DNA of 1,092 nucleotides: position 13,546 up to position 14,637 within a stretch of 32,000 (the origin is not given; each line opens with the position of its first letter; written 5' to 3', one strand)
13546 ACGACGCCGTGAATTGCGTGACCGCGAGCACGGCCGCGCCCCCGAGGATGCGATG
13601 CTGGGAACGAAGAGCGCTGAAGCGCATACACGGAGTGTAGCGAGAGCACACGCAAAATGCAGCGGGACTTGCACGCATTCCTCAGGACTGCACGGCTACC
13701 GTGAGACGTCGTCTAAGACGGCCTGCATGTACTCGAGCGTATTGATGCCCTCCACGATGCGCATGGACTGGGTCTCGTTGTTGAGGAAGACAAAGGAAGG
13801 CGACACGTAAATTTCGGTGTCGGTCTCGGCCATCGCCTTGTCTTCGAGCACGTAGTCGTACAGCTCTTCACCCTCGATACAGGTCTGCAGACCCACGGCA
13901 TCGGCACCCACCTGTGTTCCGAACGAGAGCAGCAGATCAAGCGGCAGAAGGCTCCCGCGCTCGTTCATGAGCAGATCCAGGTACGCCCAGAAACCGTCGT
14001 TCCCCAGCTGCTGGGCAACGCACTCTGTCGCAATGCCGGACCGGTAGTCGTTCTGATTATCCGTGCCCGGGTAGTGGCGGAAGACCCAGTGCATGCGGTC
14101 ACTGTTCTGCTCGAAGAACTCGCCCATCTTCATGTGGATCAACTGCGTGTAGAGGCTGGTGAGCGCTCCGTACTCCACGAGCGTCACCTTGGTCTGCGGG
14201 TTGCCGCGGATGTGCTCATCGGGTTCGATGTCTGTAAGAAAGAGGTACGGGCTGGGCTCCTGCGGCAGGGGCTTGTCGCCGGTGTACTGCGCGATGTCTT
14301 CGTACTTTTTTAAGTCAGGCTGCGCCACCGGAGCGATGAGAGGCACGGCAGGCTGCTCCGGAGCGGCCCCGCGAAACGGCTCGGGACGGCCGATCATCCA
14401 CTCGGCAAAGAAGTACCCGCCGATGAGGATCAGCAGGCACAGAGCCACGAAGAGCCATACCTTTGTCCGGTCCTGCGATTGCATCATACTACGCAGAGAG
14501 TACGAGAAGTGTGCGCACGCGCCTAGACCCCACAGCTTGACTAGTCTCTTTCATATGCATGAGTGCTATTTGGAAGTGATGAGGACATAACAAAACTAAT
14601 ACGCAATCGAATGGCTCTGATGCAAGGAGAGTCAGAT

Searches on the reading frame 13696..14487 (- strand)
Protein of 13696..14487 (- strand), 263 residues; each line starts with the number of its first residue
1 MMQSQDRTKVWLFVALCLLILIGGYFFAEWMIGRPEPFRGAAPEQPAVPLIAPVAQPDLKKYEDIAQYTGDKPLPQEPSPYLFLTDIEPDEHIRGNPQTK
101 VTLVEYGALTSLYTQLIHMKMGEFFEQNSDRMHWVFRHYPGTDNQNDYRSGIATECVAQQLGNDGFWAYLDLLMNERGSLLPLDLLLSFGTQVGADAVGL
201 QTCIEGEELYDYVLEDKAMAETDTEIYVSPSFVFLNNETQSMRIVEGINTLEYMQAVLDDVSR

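Call 45: search_protein_families(library=pfam, proteins=[window:13696-14487:-], max_evalue=0.001)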
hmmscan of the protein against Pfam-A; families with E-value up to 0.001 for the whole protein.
window:13696-14487:- (263 aa): 1 family
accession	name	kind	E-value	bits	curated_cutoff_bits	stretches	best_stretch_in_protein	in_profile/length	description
PF13462.12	Thioredoxin_4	-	8.2e-06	26.5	23.2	1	89-259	3-164/165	Thioredoxin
